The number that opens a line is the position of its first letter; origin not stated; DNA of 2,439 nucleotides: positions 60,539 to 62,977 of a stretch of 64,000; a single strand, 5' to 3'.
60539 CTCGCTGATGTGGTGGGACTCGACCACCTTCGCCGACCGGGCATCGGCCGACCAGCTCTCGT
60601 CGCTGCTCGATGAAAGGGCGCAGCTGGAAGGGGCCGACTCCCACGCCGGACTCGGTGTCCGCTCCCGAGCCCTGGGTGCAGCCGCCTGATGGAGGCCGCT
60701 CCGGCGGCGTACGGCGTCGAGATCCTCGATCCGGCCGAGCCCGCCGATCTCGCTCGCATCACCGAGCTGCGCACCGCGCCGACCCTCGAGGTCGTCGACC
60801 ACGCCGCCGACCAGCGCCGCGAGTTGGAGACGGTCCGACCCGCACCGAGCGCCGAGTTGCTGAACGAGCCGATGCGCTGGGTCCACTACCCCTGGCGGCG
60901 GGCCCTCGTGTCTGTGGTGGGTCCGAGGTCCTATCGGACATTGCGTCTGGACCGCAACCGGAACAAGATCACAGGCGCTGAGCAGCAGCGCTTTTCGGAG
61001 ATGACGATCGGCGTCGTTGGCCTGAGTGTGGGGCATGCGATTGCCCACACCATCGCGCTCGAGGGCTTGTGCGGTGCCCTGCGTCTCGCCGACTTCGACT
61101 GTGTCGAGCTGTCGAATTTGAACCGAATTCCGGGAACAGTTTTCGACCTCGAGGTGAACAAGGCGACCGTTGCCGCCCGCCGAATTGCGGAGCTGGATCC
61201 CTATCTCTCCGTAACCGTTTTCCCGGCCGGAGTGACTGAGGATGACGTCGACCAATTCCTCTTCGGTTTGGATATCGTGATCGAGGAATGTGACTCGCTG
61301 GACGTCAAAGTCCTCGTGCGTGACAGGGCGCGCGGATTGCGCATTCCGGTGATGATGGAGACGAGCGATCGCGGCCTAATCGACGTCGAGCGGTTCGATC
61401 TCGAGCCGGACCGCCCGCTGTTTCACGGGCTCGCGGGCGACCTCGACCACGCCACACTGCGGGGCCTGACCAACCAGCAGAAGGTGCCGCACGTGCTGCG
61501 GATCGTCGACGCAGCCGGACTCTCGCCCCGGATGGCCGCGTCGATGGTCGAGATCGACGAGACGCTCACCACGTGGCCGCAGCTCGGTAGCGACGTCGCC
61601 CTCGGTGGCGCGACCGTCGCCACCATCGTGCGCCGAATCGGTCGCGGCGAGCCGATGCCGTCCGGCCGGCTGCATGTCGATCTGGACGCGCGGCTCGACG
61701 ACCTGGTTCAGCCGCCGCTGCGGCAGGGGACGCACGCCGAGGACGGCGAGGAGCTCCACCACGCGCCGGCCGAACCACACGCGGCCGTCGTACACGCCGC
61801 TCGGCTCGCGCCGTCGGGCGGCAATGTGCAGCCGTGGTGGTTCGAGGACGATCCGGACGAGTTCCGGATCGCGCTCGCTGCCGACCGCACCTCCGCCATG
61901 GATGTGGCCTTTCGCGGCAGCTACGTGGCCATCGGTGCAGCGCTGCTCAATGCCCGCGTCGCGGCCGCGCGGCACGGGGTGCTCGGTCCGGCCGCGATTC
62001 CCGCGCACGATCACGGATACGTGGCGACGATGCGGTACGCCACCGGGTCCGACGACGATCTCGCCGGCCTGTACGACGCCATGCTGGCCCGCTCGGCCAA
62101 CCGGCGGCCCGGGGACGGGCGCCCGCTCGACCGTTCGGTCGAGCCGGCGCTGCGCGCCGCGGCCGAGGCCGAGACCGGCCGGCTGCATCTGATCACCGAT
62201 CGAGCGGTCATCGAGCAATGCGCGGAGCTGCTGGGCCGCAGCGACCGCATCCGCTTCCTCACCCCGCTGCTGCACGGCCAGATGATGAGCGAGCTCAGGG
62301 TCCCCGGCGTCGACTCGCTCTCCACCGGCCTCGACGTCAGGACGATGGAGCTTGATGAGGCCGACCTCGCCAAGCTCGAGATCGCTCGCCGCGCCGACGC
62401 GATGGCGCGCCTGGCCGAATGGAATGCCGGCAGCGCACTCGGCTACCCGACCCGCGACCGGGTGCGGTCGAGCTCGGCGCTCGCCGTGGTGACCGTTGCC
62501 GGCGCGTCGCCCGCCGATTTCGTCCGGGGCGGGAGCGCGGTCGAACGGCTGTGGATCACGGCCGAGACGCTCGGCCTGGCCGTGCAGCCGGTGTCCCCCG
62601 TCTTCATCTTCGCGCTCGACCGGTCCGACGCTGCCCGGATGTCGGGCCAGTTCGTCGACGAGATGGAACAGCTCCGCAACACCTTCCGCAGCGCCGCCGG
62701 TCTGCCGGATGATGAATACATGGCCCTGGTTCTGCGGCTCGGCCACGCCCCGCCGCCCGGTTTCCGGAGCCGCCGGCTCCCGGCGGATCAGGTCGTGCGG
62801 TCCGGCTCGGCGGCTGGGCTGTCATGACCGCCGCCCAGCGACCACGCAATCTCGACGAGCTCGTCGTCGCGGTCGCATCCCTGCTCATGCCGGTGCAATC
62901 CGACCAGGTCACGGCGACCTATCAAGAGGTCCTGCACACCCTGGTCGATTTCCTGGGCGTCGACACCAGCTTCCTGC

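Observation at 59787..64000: Translationally coupled operon: unknown 246-aa protein + E1(ThiF)-like/Acg-nitroreductase fusion + GAF-SGDEF-EAL enzyme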

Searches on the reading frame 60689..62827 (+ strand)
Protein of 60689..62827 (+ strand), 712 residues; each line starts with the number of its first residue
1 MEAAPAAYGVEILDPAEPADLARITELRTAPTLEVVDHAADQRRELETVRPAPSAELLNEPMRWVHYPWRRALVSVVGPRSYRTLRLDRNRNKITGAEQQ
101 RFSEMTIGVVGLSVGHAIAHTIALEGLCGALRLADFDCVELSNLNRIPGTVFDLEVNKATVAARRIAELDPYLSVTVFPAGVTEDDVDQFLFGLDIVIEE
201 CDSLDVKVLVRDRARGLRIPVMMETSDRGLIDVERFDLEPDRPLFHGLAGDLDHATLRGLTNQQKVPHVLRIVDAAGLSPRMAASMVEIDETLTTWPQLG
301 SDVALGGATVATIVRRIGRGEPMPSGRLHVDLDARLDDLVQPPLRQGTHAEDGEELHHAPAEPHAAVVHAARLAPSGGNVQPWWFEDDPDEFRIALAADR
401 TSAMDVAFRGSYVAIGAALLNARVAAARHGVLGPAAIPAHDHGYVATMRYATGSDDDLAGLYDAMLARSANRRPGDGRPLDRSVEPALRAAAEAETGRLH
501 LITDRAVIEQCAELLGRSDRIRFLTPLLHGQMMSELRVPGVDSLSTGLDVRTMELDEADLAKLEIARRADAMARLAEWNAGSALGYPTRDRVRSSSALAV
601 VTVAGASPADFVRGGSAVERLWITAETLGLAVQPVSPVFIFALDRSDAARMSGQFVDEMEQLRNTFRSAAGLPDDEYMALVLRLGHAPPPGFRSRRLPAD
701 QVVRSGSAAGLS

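Call 3: search_protein_families(library=pfam, proteins=[window:60689-62824:+], max_evalue=0.01)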
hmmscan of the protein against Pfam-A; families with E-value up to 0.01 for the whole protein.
window:60689-62824:+ (712 aa): 2 families
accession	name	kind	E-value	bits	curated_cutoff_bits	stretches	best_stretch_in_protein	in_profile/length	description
PF00899.27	ThiF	-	4.1e-22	78.9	28.1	1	88-223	2-140/238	ThiF family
PF00881.29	Nitroreductase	-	0.00047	20.8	23.5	0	365-384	21-40/167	Nitroreductase family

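Call 4: search_protein_families(library=ncbifam, proteins=[window:60689-62824:+], max_evalue=0.01)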
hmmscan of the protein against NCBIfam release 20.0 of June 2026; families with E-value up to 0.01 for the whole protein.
window:60689-62824:+ (712 aa): 18 families
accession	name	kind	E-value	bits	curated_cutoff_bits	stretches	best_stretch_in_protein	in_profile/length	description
NF005901.0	PRK07877.1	equivalog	3.9e-289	960.9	476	1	6-704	9-719/722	Rv1355c family protein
NF011424.0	PRK14851.1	subfamily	1.4e-48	165.5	1170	2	365-645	329-614/679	hypothetical protein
NF047509.1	Rv3131_FMN_oxido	subfamily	4.8e-37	128.1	199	1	367-703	2-319/319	Acg family FMN-binding oxidoreductase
NF011425.0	PRK14852.1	equivalog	6.1e-21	74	1337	2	81-223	309-454/989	hypothetical protein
NF006077.0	PRK08223.1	equivalog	6.9e-16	58.1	266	1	87-221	11-148/296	hypothetical protein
NF006395.0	PRK08644.1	equivalog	1.4e-15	57.5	159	1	92-212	18-138/215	sulfur carrier protein ThiS adenylyltransferase ThiF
TIGR02354.1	thiF_fam2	equivalog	1.9e-14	54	152.2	1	99-211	16-128/200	thiamine biosynthesis protein ThiF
NF004281.0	PRK05690.1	subfamily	1.3e-13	50.8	266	1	93-254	21-183/250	molybdopterin-synthase adenylyltransferase MoeB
TIGR02356.1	adenyl_thiF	equivalog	2.4e-13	49.9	275.25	1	93-223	10-141/203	thiazole biosynthesis adenylyltransferase ThiF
NF006444.0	PRK08762.1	equivalog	9.6e-13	47.5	449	1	93-223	136-267/387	molybdopterin-synthase adenylyltransferase MoeB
TIGR02355.1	moeB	equivalog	1.7e-10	40.7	376.55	1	94-250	16-171/240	molybdopterin-synthase adenylyltransferase MoeB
NF011696.0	PRK15116.1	equivalog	2.2e-10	40.7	304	1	100-236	26-164/268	tRNA cyclic N6-threonylcarbamoyladenosine(37) synthase TcdA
NF004111.0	PRK05600.1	equivalog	7.2e-10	38.5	437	1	97-225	34-163/371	ThiF family adenylyltransferase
NF047750.1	SAMPActivE1UbaA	equivalog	5.6e-09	35.7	450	1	96-222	24-151/270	SAMP-activating enzyme E1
NF006204.0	PRK08328.1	equivalog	7.2e-09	35.6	339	1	86-222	9-147/231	hypothetical protein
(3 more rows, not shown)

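Call 14: find_homologous_proteins(query=window:60689-62824:+)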
Query window:60689-62824:+ (712 aa): 4750 proteins with E <= 0.001 among 8000 candidates; the best 120 are listed.
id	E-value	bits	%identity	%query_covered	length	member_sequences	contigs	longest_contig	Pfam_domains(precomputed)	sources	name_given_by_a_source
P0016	0.0e+0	1569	100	100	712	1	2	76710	PF00899.28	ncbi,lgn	ncbi:MAG: Rv1355c family protein [Mycobacteriales bacterium]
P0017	3.9e-287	972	66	98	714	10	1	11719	PF00899.28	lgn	-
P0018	3.9e-258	877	61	97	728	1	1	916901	PF00899.28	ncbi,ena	-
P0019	8.2e-251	852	59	99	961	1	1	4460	PF00881.30,PF00899.28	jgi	jgi:molybdopterin/thiamine biosynthesis adenylyltransferase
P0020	1.3e-250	852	59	97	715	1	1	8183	PF00881.30,PF00899.28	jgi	jgi:hypothetical protein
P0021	1.7e-249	848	59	98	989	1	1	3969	PF00881.30,PF00899.28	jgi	jgi:molybdopterin/thiamine biosynthesis adenylyltransferase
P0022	2.5e-248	844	58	99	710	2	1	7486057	PF00881.30,PF00899.28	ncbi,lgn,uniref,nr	ncbi:Rv1355c family protein [Jiangella sp. DSM 45060]|uniref:Rv1355c family protein n=1 Tax=Jiangell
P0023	4.0e-248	843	58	99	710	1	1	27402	PF00881.30,PF00899.28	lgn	-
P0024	1.7e-247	841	58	99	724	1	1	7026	PF00881.30,PF00899.28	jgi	jgi:nitroreductase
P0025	3.0e-246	837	60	97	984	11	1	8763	PF00881.30,PF00899.28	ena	-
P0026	1.1e-245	835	58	97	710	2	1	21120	PF00881.30,PF00899.28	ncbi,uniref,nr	ncbi:Rv1355c family protein [Jiangella rhizosphaerae]|uniref:Rv1355c family protein n=1 Tax=Jiangell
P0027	1.2e-245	835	60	97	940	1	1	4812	PF00881.30,PF00899.28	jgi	jgi:molybdopterin/thiamine biosynthesis adenylyltransferase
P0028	2.0e-245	835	58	97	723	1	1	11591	PF00899.28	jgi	jgi:ThiF family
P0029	2.9e-244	831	57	96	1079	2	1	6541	PF00881.30,PF00899.28,PF13560.13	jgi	jgi:transcriptional regulator with XRE-family HTH domain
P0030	3.4e-244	830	58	99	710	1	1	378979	PF00881.30,PF00899.28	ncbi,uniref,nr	ncbi:Rv1355c family protein [Jiangella endophytica]|uniref:Rv1355c family protein n=1 Tax=Jiangella 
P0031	6.0e-244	830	58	98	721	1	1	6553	PF00881.30,PF00899.28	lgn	-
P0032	7.2e-244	829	60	96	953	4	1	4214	PF00881.30,PF00899.28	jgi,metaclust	metaclust:\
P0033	1.1e-243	829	58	98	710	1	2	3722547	PF00881.30,PF00899.28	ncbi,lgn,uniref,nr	ncbi:Rv1355c family protein [Jiangella alba]|uniref:ThiF family protein n=1 Tax=Jiangella alba TaxID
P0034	2.4e-243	828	59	98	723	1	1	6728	PF00881.30,PF00899.28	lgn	-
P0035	2.8e-243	827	59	96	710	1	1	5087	PF00881.30,PF00899.28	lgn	-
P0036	4.0e-243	827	59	99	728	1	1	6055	PF00881.30,PF00899.28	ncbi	-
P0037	6.6e-242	823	58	96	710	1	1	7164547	PF00881.30,PF00899.28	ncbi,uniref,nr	ncbi:Rv1355c family protein [Jiangella mangrovi]|uniref:Nitroreductase n=1 Tax=Jiangella mangrovi Ta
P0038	1.2e-241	822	57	98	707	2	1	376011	PF00881.30,PF00899.28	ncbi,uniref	ncbi:Rv1355c family protein [Phytoactinopolyspora halotolerans]|uniref:Rv1355c family protein n=1 Ta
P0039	2.3e-241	821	58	96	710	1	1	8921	PF00881.30,PF00899.28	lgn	-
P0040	3.3e-241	821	58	97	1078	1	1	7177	PF00881.30,PF00899.28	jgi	jgi:molybdopterin/thiamine biosynthesis adenylyltransferase/nitroreductase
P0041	9.8e-241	819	57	98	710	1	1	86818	PF00881.30,PF00899.28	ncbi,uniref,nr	ncbi:Rv1355c family protein [Jiangella anatolica]|uniref:Uncharacterized protein n=1 Tax=Jiangella a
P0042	2.5e-239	814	58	96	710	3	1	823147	PF00881.30,PF00899.28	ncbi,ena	-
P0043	4.0e-239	814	56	98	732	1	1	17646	PF00881.30,PF00899.28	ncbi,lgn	-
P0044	6.5e-239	813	57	97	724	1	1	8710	PF00881.30,PF00899.28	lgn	-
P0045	6.5e-239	813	57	98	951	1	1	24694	PF00881.30,PF00899.28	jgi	jgi:molybdopterin/thiamine biosynthesis adenylyltransferase/nitroreductase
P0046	1.5e-237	809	58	95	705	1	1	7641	PF00881.30,PF14512.12,PF00899.28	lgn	-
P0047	1.5e-237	809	58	97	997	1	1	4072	PF00899.28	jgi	jgi:hypothetical protein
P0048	1.7e-237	808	56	98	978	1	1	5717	PF00899.28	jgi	jgi:molybdopterin/thiamine biosynthesis adenylyltransferase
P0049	1.9e-236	805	56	98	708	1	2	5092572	PF00881.30,PF00899.28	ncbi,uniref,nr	ncbi:Rv1355c family protein [Actinobacteria bacterium YIM 96077]|uniref:Rv1355c family protein n=1 T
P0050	1.9e-236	805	56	97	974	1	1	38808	PF00899.28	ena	-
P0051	2.6e-236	804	56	98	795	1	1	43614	PF00881.30,PF00899.28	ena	-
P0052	3.8e-236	804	55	98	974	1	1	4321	PF00881.30,PF00899.28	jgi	jgi:ThiF family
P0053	7.9e-236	803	57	97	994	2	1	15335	PF00881.30,PF00899.28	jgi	jgi:hypothetical protein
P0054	8.5e-236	803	57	97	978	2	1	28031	PF00881.30,PF00899.28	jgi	jgi:molybdopterin/thiamine biosynthesis adenylyltransferase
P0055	9.4e-236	803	57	96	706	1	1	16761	PF00881.30,PF00899.28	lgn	-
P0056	1.1e-235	802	56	97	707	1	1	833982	PF00899.28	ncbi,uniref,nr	ncbi:Rv1355c family protein [Phytoactinopolyspora mesophila]|uniref:Rv1355c family protein n=1 Tax=P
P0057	5.3e-235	800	56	98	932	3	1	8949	PF00899.28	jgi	jgi:hypothetical protein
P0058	3.8e-234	797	56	98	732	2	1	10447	PF00899.28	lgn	-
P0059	3.8e-234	797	56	97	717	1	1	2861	PF00899.28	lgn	-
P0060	4.1e-234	797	57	96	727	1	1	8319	PF00881.30,PF00899.28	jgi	jgi:molybdopterin/thiamine biosynthesis adenylyltransferase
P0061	5.3e-234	797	55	96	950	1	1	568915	PF00881.30,PF00899.28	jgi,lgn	jgi:nitroreductase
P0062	6.0e-234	797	56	98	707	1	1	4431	PF00899.28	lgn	-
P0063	6.7e-234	796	56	99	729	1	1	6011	PF00881.30,PF00899.28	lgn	-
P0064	7.2e-234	796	56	98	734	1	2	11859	PF00881.30,PF00899.28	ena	-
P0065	7.7e-234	796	56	97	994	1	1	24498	PF00881.30,PF00899.28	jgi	jgi:nitroreductase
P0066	9.8e-234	796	55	99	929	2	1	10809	PF00899.28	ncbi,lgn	-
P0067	1.4e-233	795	57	96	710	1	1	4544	PF00881.30,PF00899.28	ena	-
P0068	2.4e-233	795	56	96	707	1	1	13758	PF00881.30,PF00899.28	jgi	jgi:hypothetical protein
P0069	2.9e-233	794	55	98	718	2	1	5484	PF00899.28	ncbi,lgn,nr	ncbi:MAG: UBA/THIF-type binding protein [Pseudonocardiales bacterium]|nr:UBA/THIF-type binding prote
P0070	3.5e-233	794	56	97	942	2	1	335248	PF00881.30,PF00899.28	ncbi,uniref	ncbi:Rv1355c family protein [Rugosimonospora acidiphila]|uniref:Rv1355c family protein n=1 Tax=Rugos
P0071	6.3e-233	793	56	97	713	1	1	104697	PF00881.30,PF00899.28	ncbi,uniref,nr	ncbi:Rv1355c family protein [Phytoactinopolyspora alkaliphila]|uniref:Rv1355c family protein n=1 Tax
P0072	1.1e-232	792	55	96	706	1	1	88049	PF00881.30,PF00899.28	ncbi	-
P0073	1.4e-232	792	56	100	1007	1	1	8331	PF00881.30,PF00899.28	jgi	jgi:nitroreductase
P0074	2.1e-232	791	56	99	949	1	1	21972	PF00881.30,PF00899.28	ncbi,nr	ncbi:MAG: Rv1355c family protein [Acidimicrobiales bacterium]|nr:Rv1355c family protein [Acidimicrob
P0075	3.1e-232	791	56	97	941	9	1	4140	PF00881.30,PF00899.28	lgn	-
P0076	5.5e-232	790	57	95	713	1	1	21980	PF00881.30,PF00899.28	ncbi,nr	ncbi:MAG TPA: Rv1355c family protein [Mycobacteriales bacterium]|nr:Rv1355c family protein [Mycobact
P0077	8.1e-232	790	56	97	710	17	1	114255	PF00899.28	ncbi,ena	-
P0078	1.1e-231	789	55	99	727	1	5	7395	PF00881.30,PF00899.28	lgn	-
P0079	1.4e-231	789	56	98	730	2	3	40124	PF00881.30,PF00899.28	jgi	jgi:nitroreductase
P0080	3.4e-231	788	56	98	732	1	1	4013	PF00899.28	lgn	-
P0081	3.5e-231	787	56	99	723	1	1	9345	PF00899.28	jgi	jgi:molybdopterin/thiamine biosynthesis adenylyltransferase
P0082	3.7e-231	787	56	98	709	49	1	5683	PF00899.28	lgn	-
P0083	4.0e-231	787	56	95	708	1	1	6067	PF00881.30,PF00899.28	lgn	-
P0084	4.5e-231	787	57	98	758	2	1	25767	PF00881.30,PF00899.28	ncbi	ncbi:MAG: Rv1355c family protein [Nakamurella sp.]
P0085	1.1e-230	786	55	98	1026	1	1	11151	PF00881.30,PF00899.28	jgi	jgi:molybdopterin/thiamine biosynthesis adenylyltransferase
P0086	1.4e-230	785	56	96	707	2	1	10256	PF00881.30,PF00899.28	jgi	jgi:hypothetical protein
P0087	1.4e-230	785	55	98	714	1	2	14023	PF00881.30,PF00899.28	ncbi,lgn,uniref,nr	ncbi:nitroreductase family protein [Haloactinopolyspora alba]|uniref:Nitroreductase family protein n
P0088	1.5e-230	785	55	99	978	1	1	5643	PF00881.30,PF00899.28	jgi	jgi:molybdopterin/thiamine biosynthesis adenylyltransferase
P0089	1.6e-230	785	55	97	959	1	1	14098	PF00899.28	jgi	jgi:hypothetical protein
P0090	2.1e-230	785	55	97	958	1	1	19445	PF00881.30,PF00899.28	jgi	jgi:molybdopterin/thiamine biosynthesis adenylyltransferase/nitroreductase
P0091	2.3e-230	785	55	98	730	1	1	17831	PF00881.30,PF00899.28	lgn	-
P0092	2.4e-230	785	56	98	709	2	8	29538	PF00899.28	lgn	-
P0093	2.7e-230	785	56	97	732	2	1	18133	PF00899.28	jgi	jgi:ThiF family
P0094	3.2e-230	784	57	96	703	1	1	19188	PF00881.30,PF00899.28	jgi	jgi:nitroreductase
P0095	3.8e-230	784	57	98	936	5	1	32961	PF00881.30,PF00899.28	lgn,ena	-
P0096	4.3e-230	784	53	99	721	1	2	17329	PF00899.28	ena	-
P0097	4.6e-230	784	56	98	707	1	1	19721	PF00899.28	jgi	jgi:molybdopterin/thiamine biosynthesis adenylyltransferase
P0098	7.2e-230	783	56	97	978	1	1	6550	PF00881.30,PF00899.28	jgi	jgi:molybdopterin/thiamine biosynthesis adenylyltransferase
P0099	8.9e-230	783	57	98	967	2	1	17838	PF00881.30,PF00899.28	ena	-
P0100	9.7e-230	783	56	98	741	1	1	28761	PF00899.28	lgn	-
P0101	1.4e-229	782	55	98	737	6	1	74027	PF00899.28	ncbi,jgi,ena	-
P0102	1.7e-229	782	57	98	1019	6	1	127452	PF00881.30,PF00899.28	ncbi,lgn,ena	-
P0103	6.2e-229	780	56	97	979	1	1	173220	PF00899.28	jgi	jgi:hypothetical protein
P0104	7.9e-229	780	57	96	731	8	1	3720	PF00881.30,PF00899.28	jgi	-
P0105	8.0e-229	780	55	96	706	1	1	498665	PF00881.30,PF00899.28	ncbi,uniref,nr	ncbi:Rv1355c family protein [Phytoactinopolyspora endophytica]|uniref:Rv1355c family protein n=1 Tax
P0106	8.1e-229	780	55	98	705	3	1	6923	PF00881.30,PF00899.28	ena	-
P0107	1.1e-228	779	55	98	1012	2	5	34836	PF00881.30,PF00899.28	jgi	jgi:hypothetical protein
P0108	1.4e-228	779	56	98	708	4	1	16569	PF00899.28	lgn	-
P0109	1.4e-228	779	56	98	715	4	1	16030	PF00899.28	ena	-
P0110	1.6e-228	779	56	96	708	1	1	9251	PF00899.28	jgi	jgi:molybdopterin/thiamine biosynthesis adenylyltransferase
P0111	1.7e-228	779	54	97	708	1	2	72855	PF00899.28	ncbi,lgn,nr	ncbi:hypothetical protein A5641_09860 [Mycobacterium sp. 1554424.7]|nr:hypothetical protein A5641_09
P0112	1.8e-228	778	55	98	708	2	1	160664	PF00899.28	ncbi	-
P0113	2.2e-228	778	55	99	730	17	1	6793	PF00899.28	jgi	jgi:nitroreductase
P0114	2.9e-228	778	55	98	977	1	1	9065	PF00881.30,PF00899.28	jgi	jgi:molybdopterin/thiamine biosynthesis adenylyltransferase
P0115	3.1e-228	778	55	97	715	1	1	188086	PF00881.30,PF00899.28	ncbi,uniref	ncbi:Rv1355c family protein [Rhodococcus olei]|uniref:Rv1355c family protein n=1 Tax=Rhodococcus ole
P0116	3.3e-228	778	55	99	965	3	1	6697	PF00881.30,PF00899.28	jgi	jgi:molybdopterin/thiamine biosynthesis adenylyltransferase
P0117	4.2e-228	777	55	98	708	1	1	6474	PF00899.28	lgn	-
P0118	5.3e-228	777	55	97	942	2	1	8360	PF00899.28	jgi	jgi:molybdopterin/thiamine biosynthesis adenylyltransferase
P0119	6.0e-228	777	56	98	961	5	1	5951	PF00881.30,PF00899.28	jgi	jgi:molybdopterin/thiamine biosynthesis adenylyltransferase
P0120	6.7e-228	777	55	98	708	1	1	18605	PF00899.28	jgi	jgi:molybdopterin/thiamine biosynthesis adenylyltransferase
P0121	9.9e-228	776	55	98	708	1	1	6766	PF00899.28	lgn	-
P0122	1.1e-227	776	57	94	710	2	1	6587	PF00881.30,PF00899.28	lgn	-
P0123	1.5e-227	775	54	98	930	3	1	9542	PF00881.30,PF00899.28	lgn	-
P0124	1.7e-227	775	55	99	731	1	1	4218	PF00899.28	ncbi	-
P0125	1.8e-227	775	55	97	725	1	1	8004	PF00899.28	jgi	jgi:molybdopterin/thiamine biosynthesis adenylyltransferase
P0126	2.0e-227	775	56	98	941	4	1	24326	PF00881.30,PF00899.28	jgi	jgi:hypothetical protein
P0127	2.3e-227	775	55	97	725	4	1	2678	PF00899.28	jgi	jgi:molybdopterin/thiamine biosynthesis adenylyltransferase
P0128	2.4e-227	775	54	98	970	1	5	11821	PF00899.28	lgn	-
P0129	3.1e-227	774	55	97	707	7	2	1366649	PF00899.28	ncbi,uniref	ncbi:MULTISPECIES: Rv1355c family protein [unclassified Rhodococcus (in: high G+C Gram-positive bact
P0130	4.1e-227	774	54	98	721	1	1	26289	PF00899.28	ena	-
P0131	4.3e-227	774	54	98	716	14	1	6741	PF00881.30,PF00899.28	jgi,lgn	-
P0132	4.6e-227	774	55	97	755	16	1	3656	PF00899.28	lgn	-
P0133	5.5e-227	774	55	99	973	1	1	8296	PF00881.30,PF00899.28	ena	-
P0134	5.7e-227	774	57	97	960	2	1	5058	PF00881.30,PF00899.28,PF00583.32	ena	-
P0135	6.2e-227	773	54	97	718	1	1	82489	PF00899.28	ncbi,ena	-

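Call 16: find_related_loci(query=A1, collection=genome_contigs, flank=10000)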
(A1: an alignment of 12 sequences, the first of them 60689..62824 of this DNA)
Query A1 (712 aa) in genome_contigs; peptide patterns used: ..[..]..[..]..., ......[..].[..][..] (x = any residue, [..] = any of these).
599 stretches matched a pattern (row limit reached: there are more); 582 encode a relative of the query (tblastn E <= 1e-3); the best 80 are kept; 80 distinct loci.
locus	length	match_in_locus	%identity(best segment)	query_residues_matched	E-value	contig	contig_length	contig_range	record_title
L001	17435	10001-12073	58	20-710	0e+0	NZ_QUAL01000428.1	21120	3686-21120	Jiangella rhizosphaerae strain NEAU-YY265 C7631, whole genome shotgun sequence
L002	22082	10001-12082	56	20-710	0e+0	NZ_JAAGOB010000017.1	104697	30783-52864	Phytoactinopolyspora alkaliphila strain CGMCC 4.7225 Scaffold17, whole genome shotgun sequence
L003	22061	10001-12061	58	24-710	0e+0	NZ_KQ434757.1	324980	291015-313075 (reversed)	Jiangella muralis strain DSM 45357 Scaffold8, whole genome shotgun sequence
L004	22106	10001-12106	57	7-705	0e+0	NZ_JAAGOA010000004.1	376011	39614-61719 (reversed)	Phytoactinopolyspora halotolerans strain CCTCC AB 2017055 Scaffold4, whole genome shotgun sequence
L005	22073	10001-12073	58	20-710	0e+0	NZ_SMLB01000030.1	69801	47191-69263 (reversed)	Jiangella aurantiaca strain 8K307 NODE_30_length_69801_cov_66.5446, whole genome shotgun sequence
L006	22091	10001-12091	56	2-696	0e+0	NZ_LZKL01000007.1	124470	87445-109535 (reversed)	Mycobacterium sp. E787 contig_104, whole genome shotgun sequence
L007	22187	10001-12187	55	5-710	0e+0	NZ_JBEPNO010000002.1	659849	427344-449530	Nakamurella sp. UYEF19 Ga0493855_02, whole genome shotgun sequence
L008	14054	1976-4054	56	8-698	0e+0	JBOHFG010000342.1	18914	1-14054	MAG: Pseudonocardiaceae bacterium isolate TC-B3_maxbin2.bin.12 k127_68434, whole genome shotgun sequence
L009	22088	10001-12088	57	15-710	0e+0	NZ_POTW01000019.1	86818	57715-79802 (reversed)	Jiangella anatolica strain GTF31 NODE_19_length_86818_cov_31.8884, whole genome shotgun sequence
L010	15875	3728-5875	57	7-703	0e+0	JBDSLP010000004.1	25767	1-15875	MAG: Nakamurella sp. isolate cluster1_bin.372 k127_9319971, whole genome shotgun sequence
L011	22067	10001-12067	55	10-696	0e+0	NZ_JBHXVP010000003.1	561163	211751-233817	Rhodococcus sp. NPDC127527 NPDC127527_T44_E5.ctg-0003, whole genome shotgun sequence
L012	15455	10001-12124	56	7-705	0e+0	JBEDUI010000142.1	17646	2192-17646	MAG: Mycobacteriales bacterium isolate Bin.008.pasture_P4 k127_499509, whole genome shotgun sequence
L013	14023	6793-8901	55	11-710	0e+0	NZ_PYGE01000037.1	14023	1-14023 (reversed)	Haloactinopolyspora alba strain DSM 45211 Ga0181033_137, whole genome shotgun sequence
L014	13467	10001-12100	55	6-703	0e+0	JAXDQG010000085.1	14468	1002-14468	MAG: Acidimicrobiia bacterium isolate BP_73 scaffold_6201327, whole genome shotgun sequence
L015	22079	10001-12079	54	7-696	0e+0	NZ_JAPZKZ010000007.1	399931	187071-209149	Mycobacterium sp. RTGN6 contig00007, whole genome shotgun sequence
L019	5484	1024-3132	55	4-700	0e+0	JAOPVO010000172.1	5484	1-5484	MAG: Pseudonocardiales bacterium isolate RYN_150 scaffold_1841918, whole genome shotgun sequence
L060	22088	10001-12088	54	27-703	0e+0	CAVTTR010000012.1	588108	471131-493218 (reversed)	MAG: uncultured Acidimicrobiaceae bacterium isolate MFD09671.bin.2.67 genome assembly, contig: contig_9940, whole genome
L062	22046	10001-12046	52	17-696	0e+0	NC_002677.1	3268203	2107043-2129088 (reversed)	Mycobacterium leprae TN, complete sequence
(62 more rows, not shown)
